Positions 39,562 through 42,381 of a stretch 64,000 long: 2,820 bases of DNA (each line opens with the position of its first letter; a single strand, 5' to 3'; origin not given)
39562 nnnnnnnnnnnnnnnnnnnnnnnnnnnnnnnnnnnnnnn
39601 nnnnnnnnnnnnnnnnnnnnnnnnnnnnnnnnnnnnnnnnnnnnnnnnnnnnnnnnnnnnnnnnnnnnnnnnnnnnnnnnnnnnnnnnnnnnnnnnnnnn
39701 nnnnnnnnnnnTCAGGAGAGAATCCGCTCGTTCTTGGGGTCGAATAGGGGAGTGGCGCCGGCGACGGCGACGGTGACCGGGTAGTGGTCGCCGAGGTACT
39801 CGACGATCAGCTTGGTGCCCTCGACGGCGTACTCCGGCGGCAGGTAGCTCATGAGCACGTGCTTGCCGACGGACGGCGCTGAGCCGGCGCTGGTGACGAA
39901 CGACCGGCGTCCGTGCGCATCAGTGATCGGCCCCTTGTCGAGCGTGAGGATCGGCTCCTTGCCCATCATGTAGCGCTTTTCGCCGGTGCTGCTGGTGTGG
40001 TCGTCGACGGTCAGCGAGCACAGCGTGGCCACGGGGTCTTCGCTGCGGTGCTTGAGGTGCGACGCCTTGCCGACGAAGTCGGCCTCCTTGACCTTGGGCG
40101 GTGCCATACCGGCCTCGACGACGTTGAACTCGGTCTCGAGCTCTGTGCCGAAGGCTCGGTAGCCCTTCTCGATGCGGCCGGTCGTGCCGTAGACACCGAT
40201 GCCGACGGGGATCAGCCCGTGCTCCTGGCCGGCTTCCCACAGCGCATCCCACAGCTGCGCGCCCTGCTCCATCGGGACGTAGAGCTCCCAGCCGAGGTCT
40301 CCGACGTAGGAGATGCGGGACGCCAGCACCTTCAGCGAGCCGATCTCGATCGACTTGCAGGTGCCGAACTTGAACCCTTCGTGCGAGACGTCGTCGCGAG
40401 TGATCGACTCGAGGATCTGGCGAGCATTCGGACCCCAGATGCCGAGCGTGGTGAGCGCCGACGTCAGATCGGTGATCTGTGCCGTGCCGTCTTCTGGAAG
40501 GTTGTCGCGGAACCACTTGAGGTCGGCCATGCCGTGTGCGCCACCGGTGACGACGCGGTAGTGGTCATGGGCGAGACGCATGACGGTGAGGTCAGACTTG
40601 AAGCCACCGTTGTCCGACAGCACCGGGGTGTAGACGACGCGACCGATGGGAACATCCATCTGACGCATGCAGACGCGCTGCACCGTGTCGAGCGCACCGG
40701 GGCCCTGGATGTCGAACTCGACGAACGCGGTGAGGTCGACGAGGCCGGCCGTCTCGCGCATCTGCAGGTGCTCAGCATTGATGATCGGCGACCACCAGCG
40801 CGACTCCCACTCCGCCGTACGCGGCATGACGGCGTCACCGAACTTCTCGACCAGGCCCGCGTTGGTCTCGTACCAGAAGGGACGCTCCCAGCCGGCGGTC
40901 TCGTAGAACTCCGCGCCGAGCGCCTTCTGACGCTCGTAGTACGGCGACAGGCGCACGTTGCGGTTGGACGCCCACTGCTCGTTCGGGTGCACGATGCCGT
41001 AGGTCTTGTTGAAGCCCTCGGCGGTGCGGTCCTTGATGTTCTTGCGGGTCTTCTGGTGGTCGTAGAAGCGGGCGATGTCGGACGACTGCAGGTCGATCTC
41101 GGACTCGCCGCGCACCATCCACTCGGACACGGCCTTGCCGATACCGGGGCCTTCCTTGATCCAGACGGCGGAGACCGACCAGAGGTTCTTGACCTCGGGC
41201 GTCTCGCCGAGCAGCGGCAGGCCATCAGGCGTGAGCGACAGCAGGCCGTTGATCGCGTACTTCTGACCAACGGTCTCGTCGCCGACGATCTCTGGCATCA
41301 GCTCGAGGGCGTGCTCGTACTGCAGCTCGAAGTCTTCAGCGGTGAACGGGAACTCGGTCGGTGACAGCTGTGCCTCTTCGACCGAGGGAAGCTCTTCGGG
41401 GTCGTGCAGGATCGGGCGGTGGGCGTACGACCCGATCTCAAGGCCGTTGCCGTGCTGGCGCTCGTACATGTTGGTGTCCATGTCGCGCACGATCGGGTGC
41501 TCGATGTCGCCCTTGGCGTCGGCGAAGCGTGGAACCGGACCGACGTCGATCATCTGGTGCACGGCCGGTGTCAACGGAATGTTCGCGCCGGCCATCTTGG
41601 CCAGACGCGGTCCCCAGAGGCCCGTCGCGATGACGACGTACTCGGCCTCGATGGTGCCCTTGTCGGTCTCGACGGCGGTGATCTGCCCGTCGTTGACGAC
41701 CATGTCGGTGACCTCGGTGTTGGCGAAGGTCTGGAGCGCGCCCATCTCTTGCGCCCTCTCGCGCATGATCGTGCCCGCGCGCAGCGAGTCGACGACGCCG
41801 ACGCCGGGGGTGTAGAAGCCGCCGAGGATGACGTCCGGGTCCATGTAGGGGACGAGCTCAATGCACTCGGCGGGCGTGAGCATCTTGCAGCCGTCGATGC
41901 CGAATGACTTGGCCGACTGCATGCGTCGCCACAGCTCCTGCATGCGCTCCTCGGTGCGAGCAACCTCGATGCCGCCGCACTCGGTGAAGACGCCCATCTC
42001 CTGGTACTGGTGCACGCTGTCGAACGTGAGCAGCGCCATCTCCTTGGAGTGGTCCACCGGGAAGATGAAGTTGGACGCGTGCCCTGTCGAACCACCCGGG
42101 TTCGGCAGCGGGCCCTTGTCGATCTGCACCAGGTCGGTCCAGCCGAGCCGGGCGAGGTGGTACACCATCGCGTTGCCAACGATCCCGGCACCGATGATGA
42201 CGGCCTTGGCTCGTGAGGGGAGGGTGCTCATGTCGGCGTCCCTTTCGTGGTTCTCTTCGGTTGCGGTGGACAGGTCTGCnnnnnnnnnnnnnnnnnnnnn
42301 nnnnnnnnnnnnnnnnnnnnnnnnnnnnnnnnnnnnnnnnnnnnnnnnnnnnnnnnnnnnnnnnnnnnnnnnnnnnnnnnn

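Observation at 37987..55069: Accessory choline to glycine betaine to dimethylglycine to sarcosine island with a corrinoid-dependent demethylation step, inserted in the conserved men gene backbone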

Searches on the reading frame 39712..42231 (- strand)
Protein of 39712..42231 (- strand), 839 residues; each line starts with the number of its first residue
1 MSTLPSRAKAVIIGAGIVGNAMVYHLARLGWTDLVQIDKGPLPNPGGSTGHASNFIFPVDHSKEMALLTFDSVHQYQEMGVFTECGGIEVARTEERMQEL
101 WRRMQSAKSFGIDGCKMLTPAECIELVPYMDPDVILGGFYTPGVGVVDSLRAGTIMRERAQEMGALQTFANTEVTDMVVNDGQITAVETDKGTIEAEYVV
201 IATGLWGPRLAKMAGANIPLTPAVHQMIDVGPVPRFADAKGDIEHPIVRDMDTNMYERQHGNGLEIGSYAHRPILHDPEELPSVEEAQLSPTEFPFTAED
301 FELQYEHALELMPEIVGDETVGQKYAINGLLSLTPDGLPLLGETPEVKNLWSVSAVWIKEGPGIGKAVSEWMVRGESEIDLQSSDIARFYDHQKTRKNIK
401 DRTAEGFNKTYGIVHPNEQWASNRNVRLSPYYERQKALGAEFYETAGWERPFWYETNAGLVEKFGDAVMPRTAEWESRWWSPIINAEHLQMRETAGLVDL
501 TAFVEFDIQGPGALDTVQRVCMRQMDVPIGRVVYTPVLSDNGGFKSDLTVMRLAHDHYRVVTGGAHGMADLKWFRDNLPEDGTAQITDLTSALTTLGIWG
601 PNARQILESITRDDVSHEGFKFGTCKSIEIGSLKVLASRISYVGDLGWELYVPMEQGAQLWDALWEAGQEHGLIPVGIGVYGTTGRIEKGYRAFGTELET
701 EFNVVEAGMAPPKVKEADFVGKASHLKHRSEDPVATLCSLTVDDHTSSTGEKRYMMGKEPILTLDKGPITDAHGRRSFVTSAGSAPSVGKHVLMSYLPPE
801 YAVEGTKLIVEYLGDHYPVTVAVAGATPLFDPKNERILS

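Call 3: search_protein_families(library=pfam, proteins=[window:39712-42231:-])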
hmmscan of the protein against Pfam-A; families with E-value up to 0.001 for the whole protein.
window:39712-42231:- (839 aa): 6 families
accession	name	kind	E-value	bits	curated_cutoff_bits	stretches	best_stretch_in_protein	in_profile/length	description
PF01571.26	GCV_T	-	2.1e-74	250.4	25.6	1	432-709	2-252/255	Aminomethyltransferase folate-binding domain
PF01266.30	DAO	-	1.3e-49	170.1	27.9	1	10-371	2-353/353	FAD dependent oxidoreductase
PF16350.10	FAO_M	-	5e-17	62.3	27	1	375-429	2-56/56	FAD dependent oxidoreductase central domain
PF08669.17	GCV_T_C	-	7.4e-08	32.6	25.9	1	774-822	26-74/80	Glycine cleavage T-protein C-terminal barrel domain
PF13738.12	Pyr_redox_3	-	2.7e-07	30.6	30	1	165-217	95-147/305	Pyridine nucleotide-disulphide oxidoreductase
PF07992.20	Pyr_redox_2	-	0.00025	21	26.1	0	164-216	64-119/291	Pyridine nucleotide-disulphide oxidoreductase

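Call 5: search_protein_families(library=ncbifam, proteins=[window:39712-42231:-])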
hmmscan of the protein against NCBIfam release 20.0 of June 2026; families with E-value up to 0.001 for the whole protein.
window:39712-42231:- (839 aa): 25 families
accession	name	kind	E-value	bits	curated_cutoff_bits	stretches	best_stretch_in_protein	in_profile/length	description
TIGR01372.1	soxA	subfamily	3.5e-47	160.8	1164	1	425-837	606-994/996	sarcosine oxidase subunit alpha family protein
NF001567.0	PRK00389.1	subfamily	7.4e-45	153.4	300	1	484-822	34-348/359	glycine cleavage system aminomethyltransferase GcvT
NF053776.1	TmaoDeMthMsil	equivalog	4.8e-43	147.7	1100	1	486-837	420-761/763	trimethylamine N-oxide demethylase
TIGR00528.1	gcvT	equivalog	1.7e-37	129.2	235.85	1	485-822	33-355/362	glycine cleavage system aminomethyltransferase GcvT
NF010093.0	PRK13579.1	equivalog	2.2e-31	109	459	1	485-823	42-360/371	glycine cleavage system aminomethyltransferase GcvT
NF008425.0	PRK11259.1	equivalog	3.1e-20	72.4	257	1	8-390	5-376/377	N-methyl-L-tryptophan oxidase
NF009133.0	PRK12486.1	equivalog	4.3e-20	71.9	410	1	485-756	45-311/369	dimethylsulfoniopropionate demethylase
NF001933.0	PRK00711.1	subfamily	3.5e-19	69.1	383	1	84-222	134-272/429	D-amino acid dehydrogenase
TIGR01373.1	soxB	subfamily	5.3e-17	61.7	529.45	1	9-233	32-266/407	sarcosine oxidase subunit beta family protein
TIGR02352.1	thiamin_ThiO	equivalog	1.3e-15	57.3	250.8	1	11-226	2-226/351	glycine oxidase ThiO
TIGR03364.1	HpnW_proposed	hypoth_equivalog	8.7e-14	51.4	285.1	1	10-236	3-226/365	TIGR03364 family FAD-dependent oxidoreductase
TIGR03377.1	glycerol3P_GlpA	equivalog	1.2e-09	37.2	552.8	1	84-227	79-224/530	anaerobic glycerol-3-phosphate dehydrogenase subunit GlpA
NF047633.1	SyrngDmethDesA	equivalog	1.3e-09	37.1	800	1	596-683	157-242/453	syringate O-demethylase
NF008726.1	PRK11728.1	equivalog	1.4e-09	37.3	299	1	9-218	2-213/389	L-2-hydroxyglutarate oxidase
NF047885.1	VanMgalDeMLigM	equivalog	2e-09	36.9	580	1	488-690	39-249/461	vanillate/3-O-methylgallate O-demethylase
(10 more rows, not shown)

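Call 71: search_solved_structures(query=window:39712-42231:-)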
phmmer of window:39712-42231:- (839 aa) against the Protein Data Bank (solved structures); distinct sequences matched with E-value up to 0.001: 57.
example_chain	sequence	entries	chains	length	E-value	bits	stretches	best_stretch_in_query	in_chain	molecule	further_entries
1pj5_A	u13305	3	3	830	5.7e-166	557.3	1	6-837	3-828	N,N-dimethylglycine oxidase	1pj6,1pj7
3gsi_A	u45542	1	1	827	1.7e-164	552.4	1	9-837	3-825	N,N-dimethylglycine oxidase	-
4pab_A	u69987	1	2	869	1.3e-93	317.9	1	6-823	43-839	Dimethylglycine dehydrogenase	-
4p9s_A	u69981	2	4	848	1e-92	314.9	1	6-823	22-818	Dimethylglycine dehydrogenase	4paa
5l46_A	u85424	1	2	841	5.5e-92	312.5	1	6-833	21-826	Dimethylglycine dehydrogenase, mitochondrial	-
1yx2_A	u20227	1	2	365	1.9e-30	109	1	475-730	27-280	Aminomethyltransferase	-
1woo_A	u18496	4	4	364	4e-27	97.9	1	487-730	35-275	Aminomethyltransferase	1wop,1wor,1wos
2gag_A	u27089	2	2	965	2.8e-25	91.8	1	439-833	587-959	heterotetrameric sarcosine oxidase alpha-subunit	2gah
1vrq_A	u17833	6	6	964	1e-23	86.7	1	483-742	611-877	Sarcosine oxidase alpha subunit | Subunit alpha of sarcosine oxidase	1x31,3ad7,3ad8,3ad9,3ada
9q5a_A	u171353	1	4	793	5.1e-23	84.4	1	486-836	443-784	Trimethylamine N-oxide Demethylase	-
9q59_A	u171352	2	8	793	5.1e-23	84.4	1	486-836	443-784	trimethylamine N-oxide demethylase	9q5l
1y56_B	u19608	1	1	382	3.9e-21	78.1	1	4-235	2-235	sarcosine oxidase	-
1v5v_A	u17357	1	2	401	2.3e-18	69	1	472-816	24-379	aminomethyltransferase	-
1vlo_A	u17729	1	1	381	1e-17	66.8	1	487-742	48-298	Aminomethyltransferase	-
3a8i_A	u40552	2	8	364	1.5e-17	66.3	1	487-742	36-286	Aminomethyltransferase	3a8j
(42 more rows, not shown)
